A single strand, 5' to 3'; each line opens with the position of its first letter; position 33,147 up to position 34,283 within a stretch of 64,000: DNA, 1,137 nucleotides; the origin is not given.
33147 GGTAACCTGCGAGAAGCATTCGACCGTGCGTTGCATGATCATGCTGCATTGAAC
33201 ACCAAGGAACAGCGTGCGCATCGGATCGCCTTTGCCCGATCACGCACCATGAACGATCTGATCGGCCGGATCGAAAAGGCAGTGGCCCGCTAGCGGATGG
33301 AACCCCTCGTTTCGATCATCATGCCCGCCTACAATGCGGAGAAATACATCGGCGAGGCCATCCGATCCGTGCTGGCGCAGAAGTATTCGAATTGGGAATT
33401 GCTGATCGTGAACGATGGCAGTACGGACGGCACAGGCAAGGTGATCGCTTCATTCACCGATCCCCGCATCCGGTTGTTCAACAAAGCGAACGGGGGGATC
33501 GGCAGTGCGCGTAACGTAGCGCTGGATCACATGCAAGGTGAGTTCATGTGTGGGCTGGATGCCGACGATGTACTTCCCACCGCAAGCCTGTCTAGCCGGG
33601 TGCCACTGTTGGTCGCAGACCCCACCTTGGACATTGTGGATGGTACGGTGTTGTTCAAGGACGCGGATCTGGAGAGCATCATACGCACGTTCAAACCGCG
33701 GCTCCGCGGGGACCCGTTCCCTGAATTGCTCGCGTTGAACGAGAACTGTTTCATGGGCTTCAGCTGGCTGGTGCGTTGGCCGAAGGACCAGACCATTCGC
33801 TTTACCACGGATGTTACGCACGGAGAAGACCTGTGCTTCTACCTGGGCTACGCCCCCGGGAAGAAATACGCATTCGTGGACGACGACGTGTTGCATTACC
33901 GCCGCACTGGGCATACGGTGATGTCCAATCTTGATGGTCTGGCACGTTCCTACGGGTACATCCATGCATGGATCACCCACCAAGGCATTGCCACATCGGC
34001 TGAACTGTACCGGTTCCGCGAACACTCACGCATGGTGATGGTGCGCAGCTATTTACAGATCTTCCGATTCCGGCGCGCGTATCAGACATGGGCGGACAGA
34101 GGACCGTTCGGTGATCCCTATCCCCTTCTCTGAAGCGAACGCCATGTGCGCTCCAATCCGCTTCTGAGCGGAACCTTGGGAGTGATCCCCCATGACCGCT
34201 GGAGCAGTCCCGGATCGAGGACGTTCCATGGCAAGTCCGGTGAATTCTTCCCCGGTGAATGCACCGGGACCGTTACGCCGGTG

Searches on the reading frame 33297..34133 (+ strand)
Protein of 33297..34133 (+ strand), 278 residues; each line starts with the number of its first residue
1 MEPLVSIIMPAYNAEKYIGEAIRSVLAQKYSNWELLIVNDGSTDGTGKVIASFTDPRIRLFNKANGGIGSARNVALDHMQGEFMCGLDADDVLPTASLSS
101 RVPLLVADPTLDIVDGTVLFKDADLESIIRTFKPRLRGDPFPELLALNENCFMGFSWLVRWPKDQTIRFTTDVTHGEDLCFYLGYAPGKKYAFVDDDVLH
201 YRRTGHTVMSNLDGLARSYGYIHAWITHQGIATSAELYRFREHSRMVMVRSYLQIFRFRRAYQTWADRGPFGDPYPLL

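Call 66: find_encoding_contigs(protein=window:33297-34133:+, flank=10000, max_places=6)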
Protein window:33297-34133:+ (278 aa): 8 contigs read that carry it; 5 places shown.
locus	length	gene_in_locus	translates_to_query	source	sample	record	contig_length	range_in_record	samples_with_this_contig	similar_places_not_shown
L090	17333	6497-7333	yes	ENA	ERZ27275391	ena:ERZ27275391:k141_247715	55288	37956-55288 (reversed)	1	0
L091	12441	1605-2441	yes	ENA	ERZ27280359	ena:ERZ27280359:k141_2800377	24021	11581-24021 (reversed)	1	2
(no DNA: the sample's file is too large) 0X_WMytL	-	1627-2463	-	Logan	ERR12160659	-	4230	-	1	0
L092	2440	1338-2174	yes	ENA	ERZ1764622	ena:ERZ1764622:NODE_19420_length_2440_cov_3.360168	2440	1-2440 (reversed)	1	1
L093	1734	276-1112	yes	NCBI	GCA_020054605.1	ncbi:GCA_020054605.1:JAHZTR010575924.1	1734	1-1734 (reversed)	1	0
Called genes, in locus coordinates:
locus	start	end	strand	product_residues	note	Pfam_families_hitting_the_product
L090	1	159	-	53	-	?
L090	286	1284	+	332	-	PF01820:Dala_Dala_lig_N, PF02222:ATP-grasp, PF07478:Dala_Dala_lig_C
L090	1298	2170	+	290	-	PF05050:Methyltransf_21 (weak)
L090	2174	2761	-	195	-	PF01725:Ham1p_like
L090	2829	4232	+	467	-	-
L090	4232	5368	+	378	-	PF13439:Glyco_transf_4 (weak), PF20706:GT4-conflict, PF00534:Glycos_transf_1, PF13692:Glyco_trans_1_4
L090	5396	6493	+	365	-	-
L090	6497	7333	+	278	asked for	PF00535:Glycos_transf_2, PF10111:Glyco_tranf_2_2, PF13641:Glyco_tranf_2_3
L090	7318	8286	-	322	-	PF01073:3Beta_HSD, PF01370:Epimerase, PF02719:Polysacc_synt_2 (weak), PF04321:RmlD_sub_bind (weak), PF07993:NAD_binding_4 (faint), PF13460:NAD_binding_10 (weak), PF16363:GDP_Man_Dehyd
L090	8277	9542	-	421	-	PF13579:Glyco_trans_4_4 (weak), PF26337:Gtf3_C (weak)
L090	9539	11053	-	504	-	-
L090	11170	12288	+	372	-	-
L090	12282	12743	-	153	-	PF02590:SPOUT_MTase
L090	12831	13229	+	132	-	PF16022:DUF4783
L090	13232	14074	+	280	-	PF02749:QRPTase_N, PF01729:QRPTase_C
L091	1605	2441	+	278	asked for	PF00535:Glycos_transf_2, PF10111:Glyco_tranf_2_2, PF13641:Glyco_tranf_2_3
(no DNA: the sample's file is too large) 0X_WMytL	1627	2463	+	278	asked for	PF00535:Glycos_transf_2, PF10111:Glyco_tranf_2_2, PF13641:Glyco_tranf_2_3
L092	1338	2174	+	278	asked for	PF00535:Glycos_transf_2, PF10111:Glyco_tranf_2_2, PF13641:Glyco_tranf_2_3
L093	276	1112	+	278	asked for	PF00535:Glycos_transf_2, PF10111:Glyco_tranf_2_2, PF13641:Glyco_tranf_2_3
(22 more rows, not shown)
